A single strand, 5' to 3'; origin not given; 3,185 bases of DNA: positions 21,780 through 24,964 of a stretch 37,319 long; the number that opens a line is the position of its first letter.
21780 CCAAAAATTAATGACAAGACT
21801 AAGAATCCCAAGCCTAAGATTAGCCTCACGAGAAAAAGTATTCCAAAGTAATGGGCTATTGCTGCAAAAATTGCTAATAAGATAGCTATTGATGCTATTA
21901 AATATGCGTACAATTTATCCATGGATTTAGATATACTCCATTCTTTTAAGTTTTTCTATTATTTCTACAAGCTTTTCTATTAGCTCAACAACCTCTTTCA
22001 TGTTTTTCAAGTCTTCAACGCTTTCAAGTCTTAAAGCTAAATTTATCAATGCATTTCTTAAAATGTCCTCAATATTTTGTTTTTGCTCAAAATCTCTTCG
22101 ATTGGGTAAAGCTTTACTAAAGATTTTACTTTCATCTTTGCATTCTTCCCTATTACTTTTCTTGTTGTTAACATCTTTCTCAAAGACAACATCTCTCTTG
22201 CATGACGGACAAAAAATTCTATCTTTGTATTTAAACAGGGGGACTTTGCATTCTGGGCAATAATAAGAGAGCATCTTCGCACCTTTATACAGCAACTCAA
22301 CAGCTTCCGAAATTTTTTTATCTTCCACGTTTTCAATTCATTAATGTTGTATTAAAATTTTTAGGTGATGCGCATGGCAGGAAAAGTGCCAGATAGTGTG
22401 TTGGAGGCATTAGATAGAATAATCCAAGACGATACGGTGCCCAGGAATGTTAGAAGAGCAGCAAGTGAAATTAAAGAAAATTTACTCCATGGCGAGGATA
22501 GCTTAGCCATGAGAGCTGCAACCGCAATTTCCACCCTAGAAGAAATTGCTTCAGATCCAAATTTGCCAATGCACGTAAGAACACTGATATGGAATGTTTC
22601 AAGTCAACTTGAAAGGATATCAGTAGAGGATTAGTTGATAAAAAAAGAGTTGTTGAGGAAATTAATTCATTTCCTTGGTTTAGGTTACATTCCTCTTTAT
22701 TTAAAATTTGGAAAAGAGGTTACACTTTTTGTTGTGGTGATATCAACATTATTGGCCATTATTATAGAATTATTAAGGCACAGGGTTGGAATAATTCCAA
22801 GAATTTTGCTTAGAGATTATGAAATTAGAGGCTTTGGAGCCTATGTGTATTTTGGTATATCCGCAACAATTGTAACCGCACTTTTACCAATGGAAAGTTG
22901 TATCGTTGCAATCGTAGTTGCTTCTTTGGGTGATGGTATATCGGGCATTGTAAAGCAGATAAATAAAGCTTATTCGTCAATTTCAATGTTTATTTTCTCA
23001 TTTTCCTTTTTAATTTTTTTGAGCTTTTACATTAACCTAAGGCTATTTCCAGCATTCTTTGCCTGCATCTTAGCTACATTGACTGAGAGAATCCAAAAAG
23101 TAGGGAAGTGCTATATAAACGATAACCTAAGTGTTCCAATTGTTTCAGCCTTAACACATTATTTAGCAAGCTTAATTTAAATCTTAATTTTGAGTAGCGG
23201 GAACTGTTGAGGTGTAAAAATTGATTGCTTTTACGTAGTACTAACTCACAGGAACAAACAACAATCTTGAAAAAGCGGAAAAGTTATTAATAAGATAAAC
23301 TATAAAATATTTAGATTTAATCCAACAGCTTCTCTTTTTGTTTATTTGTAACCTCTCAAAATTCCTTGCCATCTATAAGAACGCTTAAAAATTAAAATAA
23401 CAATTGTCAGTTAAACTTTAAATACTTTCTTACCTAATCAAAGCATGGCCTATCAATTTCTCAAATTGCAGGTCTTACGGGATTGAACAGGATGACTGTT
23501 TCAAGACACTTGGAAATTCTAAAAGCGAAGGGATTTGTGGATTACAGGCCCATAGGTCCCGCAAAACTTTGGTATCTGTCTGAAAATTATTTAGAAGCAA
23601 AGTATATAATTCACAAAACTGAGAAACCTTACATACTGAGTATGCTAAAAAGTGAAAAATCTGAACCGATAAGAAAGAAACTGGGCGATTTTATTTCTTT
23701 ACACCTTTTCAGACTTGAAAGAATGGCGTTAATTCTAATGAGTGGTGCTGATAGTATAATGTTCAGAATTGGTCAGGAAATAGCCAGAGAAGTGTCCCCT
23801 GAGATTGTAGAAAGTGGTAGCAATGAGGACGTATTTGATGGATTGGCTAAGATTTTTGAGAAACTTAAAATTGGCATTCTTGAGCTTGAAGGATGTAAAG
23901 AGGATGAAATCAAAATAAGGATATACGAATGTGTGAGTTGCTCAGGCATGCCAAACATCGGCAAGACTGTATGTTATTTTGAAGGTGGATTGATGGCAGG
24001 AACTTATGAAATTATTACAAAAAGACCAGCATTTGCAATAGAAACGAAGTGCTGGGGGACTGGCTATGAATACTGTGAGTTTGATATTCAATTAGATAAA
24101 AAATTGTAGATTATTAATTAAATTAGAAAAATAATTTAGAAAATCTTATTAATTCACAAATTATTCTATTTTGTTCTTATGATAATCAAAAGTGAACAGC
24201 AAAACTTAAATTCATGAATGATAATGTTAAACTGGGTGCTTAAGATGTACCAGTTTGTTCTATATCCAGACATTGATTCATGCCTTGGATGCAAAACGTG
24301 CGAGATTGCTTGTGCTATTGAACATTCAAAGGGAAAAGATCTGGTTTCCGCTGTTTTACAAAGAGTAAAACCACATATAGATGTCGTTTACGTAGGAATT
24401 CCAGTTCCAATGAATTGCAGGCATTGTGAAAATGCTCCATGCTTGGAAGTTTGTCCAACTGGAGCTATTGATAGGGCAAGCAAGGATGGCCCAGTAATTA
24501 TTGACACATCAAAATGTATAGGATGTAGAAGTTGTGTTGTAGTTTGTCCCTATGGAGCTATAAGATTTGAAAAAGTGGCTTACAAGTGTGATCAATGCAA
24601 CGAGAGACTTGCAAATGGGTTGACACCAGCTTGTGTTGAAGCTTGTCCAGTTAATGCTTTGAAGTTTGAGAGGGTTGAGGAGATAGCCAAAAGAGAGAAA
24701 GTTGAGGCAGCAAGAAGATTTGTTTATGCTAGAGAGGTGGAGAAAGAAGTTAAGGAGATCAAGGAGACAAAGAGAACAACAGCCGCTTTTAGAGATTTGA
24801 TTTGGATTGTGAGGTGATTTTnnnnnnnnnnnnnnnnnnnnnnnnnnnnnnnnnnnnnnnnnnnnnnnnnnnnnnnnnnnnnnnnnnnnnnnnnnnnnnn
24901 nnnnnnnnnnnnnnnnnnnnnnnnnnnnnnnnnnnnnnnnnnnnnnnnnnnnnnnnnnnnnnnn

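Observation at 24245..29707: cooF-cooS followed by a HydBC/HoxEFU-type flavin module with no hydrogenase or FDH partner: candidate NAD(P)-linked or electron-bifurcating CO dehydrogenase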

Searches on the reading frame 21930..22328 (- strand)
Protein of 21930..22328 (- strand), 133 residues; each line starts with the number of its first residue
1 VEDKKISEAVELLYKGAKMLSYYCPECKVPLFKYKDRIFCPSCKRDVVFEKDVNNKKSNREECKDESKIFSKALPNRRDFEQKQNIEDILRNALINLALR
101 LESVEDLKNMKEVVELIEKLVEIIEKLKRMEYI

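Call 39: search_protein_families(library=pfam, max_evalue=0.00001, proteins=[window:21930-22328:-])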
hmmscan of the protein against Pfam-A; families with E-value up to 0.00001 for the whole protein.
window:21930-22328:- (133 aa): 1 family
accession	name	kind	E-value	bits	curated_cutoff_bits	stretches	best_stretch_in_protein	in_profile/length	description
PF06677.18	Auto_anti-p27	-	4.3e-14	52.7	24.1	1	9-43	3-39/40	Sjogren's syndrome/scleroderma autoantigen 1 (Autoantigen p27)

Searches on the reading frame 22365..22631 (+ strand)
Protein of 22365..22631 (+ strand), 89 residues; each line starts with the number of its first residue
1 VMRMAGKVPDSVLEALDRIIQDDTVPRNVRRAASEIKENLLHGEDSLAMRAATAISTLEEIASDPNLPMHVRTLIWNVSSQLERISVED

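Call 39: search_protein_families(library=pfam, max_evalue=0.00001, proteins=[window:22365-22631:+])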
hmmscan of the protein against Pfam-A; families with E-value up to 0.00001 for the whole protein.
window:22365-22631:+ (89 aa): 2 families
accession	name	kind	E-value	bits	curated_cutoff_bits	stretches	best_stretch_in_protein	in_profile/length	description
PF03685.18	UPF0147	-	7.6e-33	112.9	23.6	1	10-85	6-81/81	Uncharacterised protein family (UPF0147)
PF06786.17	UPF0253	-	5.7e-06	27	27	0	11-40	29-58/65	Uncharacterised protein family (UPF0253)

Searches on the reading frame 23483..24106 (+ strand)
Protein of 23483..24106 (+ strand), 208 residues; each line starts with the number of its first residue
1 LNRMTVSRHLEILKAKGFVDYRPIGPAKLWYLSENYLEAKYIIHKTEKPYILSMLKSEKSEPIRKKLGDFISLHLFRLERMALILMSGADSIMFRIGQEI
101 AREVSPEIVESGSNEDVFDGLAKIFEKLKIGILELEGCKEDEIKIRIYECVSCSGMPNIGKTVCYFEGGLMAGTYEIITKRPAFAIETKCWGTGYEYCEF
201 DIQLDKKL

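Call 7: search_protein_families(library=pfam, proteins=[window:23483-24106:+])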
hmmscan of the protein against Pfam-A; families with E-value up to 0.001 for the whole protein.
window:23483-24106:+ (208 aa): 2 families
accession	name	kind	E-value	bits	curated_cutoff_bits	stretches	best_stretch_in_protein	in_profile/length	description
PF02830.23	V4R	-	4.2e-17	62.4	31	1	144-203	2-61/62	V4R domain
PF10702.14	DUF2507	-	2.8e-05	24.6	35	1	72-189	3-111/123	Protein of unknown function (DUF2507)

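Call 8: search_protein_families(library=ncbifam, proteins=[window:23483-24106:+])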
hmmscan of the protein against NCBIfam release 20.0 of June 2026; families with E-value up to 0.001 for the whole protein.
window:23483-24106:+ (208 aa): 1 family
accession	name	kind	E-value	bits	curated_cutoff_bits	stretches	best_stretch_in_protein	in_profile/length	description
NF053755.1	MsvR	equivalog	1e-22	81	220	1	4-202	41-236/236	transcriptional factor MsvR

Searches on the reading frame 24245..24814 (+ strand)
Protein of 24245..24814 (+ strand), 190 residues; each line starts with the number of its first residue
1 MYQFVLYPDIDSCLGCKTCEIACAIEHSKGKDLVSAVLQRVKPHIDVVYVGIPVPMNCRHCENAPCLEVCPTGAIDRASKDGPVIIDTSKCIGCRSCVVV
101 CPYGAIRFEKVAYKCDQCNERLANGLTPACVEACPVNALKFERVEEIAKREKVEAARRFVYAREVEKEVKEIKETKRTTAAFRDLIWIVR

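Call 7: search_protein_families(library=pfam, proteins=[window:24245-24814:+])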
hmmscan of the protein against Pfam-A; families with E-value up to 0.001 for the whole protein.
window:24245-24814:+ (190 aa): 13 families
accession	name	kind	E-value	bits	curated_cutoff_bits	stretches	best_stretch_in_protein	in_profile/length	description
PF13247.11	Fer4_11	-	4e-22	78.7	26.2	1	54-142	6-98/100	4Fe-4S dicluster domain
PF12838.12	Fer4_7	-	1.5e-15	57.8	27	2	90-111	1-22/52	4Fe-4S dicluster domain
PF00037.32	Fer4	-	6.6e-15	54.7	21.1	1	84-107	1-24/24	4Fe-4S binding domain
PF12837.12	Fer4_6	-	8.1e-14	51.2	25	1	85-106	3-24/24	4Fe-4S binding domain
PF13187.11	Fer4_9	-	3e-12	46.8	27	2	57-106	1-52/52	4Fe-4S dicluster domain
PF13237.11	Fer4_10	-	5.8e-11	42.6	25.5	2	57-102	8-53/53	4Fe-4S dicluster domain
PF12797.12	Fer4_2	-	1.1e-10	41.2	24.5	1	83-103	2-22/22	4Fe-4S binding domain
PF13484.11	Fer4_16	-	3.3e-09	37.8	30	0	90-118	1-27/66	4Fe-4S double cluster binding domain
PF12798.12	Fer4_3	-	7.1e-09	36.3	27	0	91-105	1-15/15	4Fe-4S binding domain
PF25160.1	LdpA_Fe-S-bd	-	4.6e-08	33.2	27.6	1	63-108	6-45/49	LdpA Fe-S cluster-binding domain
PF12800.12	Fer4_4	-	1.3e-06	28.6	24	1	89-104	2-17/17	4Fe-4S binding domain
PF14697.11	Fer4_21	-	3.9e-06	27.3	35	1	57-107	7-58/59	4Fe-4S dicluster domain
PF13183.11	Fer4_8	-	0.0002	22.3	27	0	89-104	52-67/68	4Fe-4S dicluster domain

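Call 8: search_protein_families(library=ncbifam, proteins=[window:24245-24814:+])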
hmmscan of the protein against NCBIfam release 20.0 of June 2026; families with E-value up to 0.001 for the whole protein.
window:24245-24814:+ (190 aa): 55 families (the best 25 are shown)
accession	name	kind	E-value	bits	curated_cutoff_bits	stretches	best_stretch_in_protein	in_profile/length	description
TIGR02951.1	DMSO_dmsB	equivalog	1.2e-33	116.5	214.1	1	3-150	1-159/161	DMSO/selenate family reductase complex B subunit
NF009408.0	PRK12769.1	equivalog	6.5e-32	110.5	1003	1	1-178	1-178/659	formate-dependent uric acid utilization protein AegA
NF007658.0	PRK10330.1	equivalog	5e-30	104.3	260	2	3-106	3-104/181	electron transport protein HydN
NF009451.0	PRK12809.1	equivalog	6.8e-29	100.6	1154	1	9-147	8-142/639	formate-dependent uric acid utilization protein YgfT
TIGR03149.1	cyt_nit_nrfC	equivalog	7.7e-27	94.1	377.6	1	5-165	40-205/225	cytochrome c nitrite reductase Fe-S protein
NF041715.1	arsenate_red_ArrB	equivalog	2.2e-26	92.9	450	2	8-110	7-108/233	arsenate respiratory reductase iron-sulfur subunit ArrB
NF011569.0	PRK14993.1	equivalog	1.9e-25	89.7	416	1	7-138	47-182/244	tetrathionate reductase subunit TtrB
TIGR01582.1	FDH-beta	equivalog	1.8e-24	86.4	334.7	1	57-153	92-191/283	formate dehydrogenase subunit beta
NF008134.0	PRK10882.1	equivalog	9.9e-24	84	263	1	56-166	111-226/329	hydrogenase 2 operon protein HybA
NF045797.1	DsrO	equivalog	3.7e-22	78.9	200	1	53-136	98-195/235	sulfate reduction electron transfer complex DsrMKJOP subunit DsrO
TIGR03478.1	DMSO_red_II_bet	subfamily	8.4e-21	74.2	480.7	1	54-139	127-215/321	DMSO reductase family type II enzyme, iron-sulfur subunit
NF045766.1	PhenlGlyoxDHPadI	equivalog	1e-19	70.6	700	1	10-149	11-143/443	NADH-dependent phenylglyoxylate dehydrogenase subunit beta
NF045715.1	sulf_resp_HmcB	equivalog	1.5e-19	70.3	420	1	56-150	105-204/307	sulfate respiration complex iron-sulfur protein HmcB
NF042979.1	EthbenzDh_ebdB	equivalog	2e-19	69.7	740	1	57-145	152-243/354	ethylbenzene dehydrogenase subunit beta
NF038355.1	FDH3_beta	equivalog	1.6e-18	67.3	240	1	6-111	5-106/180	formate dehydrogenase FDH3 subunit beta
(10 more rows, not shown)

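Call 19: search_solved_structures(query=window:24245-24814:+, max_evalue=1e-8)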
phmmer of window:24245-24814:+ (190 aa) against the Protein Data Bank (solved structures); distinct sequences matched with E-value up to 1e-8: 28.
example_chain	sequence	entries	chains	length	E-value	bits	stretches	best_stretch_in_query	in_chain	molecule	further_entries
9mqx_E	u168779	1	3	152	3.1e-27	99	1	7-160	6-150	Fe-S-cluster-containing hydrogenase subunit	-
7qv7_B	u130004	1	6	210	1.1e-26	97.3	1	11-108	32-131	Hydrogen dependent carbon dioxide reductase subunit HycB4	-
6cz7_B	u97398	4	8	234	2.5e-26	96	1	8-126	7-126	4Fe-4S ferredoxin, iron-sulfur binding domain protein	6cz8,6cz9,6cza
2vpw_B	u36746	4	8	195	2.4e-25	92.8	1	3-147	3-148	NRFC PROTEIN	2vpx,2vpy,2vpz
7qv7_A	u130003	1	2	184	2e-23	86.6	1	8-109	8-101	Hydrogen dependent carbon dioxide reductase subunit HycB3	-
2ivf_B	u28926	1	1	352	6.5e-20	75.1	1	57-145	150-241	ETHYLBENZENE DEHYDROGENASE BETA-SUBUNIT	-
1kqf_B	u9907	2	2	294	7.9e-19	71.6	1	57-151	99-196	FORMATE DEHYDROGENASE, NITRATE-INDUCIBLE, IRON-SULFUR SUBUNIT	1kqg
8c0z_C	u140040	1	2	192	2.4e-18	70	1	6-141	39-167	Iron-sulfur cluster-binding protein potential subunit of aldehyde oxidoreductase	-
7z0s_B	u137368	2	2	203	2.9e-18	69.7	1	4-109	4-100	Formate hydrogenlyase subunit 2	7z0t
4ydd_B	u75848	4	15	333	3.8e-18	69.4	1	54-147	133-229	DMSO reductase family type II enzyme, iron-sulfur subunit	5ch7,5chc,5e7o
1q16_B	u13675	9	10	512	4.7e-17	65.8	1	54-135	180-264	Respiratory nitrate reductase 1 beta chain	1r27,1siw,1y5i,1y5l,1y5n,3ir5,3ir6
1y4z_B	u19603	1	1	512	2.6e-16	63.4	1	54-135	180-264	Respiratory nitrate reductase 1 beta chain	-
30gj_B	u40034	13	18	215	2.9e-16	63.2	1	54-160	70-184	Formate dehydrogenase, beta subunit, putative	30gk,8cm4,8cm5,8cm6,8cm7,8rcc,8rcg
8rc8_B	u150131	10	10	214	3.2e-16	63.1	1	54-160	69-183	Formate dehydrogenase, beta subunit, putative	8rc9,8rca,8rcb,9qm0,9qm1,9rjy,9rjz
3egw_B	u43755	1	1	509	3.2e-16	63.1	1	54-135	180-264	Respiratory nitrate reductase 1 beta chain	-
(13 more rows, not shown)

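Call 61: search_solved_structures(query=window:24245-24814:+, max_evalue=1e-24, show_alignments=3)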
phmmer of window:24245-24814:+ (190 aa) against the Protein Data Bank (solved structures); distinct sequences matched with E-value up to 1e-24: 4.
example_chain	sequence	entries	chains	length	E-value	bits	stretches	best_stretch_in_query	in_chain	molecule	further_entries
9mqx_E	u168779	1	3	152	3.1e-27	99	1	7-160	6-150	Fe-S-cluster-containing hydrogenase subunit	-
7qv7_B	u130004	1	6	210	1.1e-26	97.3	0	11-108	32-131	Hydrogen dependent carbon dioxide reductase subunit HycB4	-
6cz7_B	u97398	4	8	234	2.5e-26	96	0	8-126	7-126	4Fe-4S ferredoxin, iron-sulfur binding domain protein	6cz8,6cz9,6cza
2vpw_B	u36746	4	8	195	2.4e-25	92.8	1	3-147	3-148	NRFC PROTEIN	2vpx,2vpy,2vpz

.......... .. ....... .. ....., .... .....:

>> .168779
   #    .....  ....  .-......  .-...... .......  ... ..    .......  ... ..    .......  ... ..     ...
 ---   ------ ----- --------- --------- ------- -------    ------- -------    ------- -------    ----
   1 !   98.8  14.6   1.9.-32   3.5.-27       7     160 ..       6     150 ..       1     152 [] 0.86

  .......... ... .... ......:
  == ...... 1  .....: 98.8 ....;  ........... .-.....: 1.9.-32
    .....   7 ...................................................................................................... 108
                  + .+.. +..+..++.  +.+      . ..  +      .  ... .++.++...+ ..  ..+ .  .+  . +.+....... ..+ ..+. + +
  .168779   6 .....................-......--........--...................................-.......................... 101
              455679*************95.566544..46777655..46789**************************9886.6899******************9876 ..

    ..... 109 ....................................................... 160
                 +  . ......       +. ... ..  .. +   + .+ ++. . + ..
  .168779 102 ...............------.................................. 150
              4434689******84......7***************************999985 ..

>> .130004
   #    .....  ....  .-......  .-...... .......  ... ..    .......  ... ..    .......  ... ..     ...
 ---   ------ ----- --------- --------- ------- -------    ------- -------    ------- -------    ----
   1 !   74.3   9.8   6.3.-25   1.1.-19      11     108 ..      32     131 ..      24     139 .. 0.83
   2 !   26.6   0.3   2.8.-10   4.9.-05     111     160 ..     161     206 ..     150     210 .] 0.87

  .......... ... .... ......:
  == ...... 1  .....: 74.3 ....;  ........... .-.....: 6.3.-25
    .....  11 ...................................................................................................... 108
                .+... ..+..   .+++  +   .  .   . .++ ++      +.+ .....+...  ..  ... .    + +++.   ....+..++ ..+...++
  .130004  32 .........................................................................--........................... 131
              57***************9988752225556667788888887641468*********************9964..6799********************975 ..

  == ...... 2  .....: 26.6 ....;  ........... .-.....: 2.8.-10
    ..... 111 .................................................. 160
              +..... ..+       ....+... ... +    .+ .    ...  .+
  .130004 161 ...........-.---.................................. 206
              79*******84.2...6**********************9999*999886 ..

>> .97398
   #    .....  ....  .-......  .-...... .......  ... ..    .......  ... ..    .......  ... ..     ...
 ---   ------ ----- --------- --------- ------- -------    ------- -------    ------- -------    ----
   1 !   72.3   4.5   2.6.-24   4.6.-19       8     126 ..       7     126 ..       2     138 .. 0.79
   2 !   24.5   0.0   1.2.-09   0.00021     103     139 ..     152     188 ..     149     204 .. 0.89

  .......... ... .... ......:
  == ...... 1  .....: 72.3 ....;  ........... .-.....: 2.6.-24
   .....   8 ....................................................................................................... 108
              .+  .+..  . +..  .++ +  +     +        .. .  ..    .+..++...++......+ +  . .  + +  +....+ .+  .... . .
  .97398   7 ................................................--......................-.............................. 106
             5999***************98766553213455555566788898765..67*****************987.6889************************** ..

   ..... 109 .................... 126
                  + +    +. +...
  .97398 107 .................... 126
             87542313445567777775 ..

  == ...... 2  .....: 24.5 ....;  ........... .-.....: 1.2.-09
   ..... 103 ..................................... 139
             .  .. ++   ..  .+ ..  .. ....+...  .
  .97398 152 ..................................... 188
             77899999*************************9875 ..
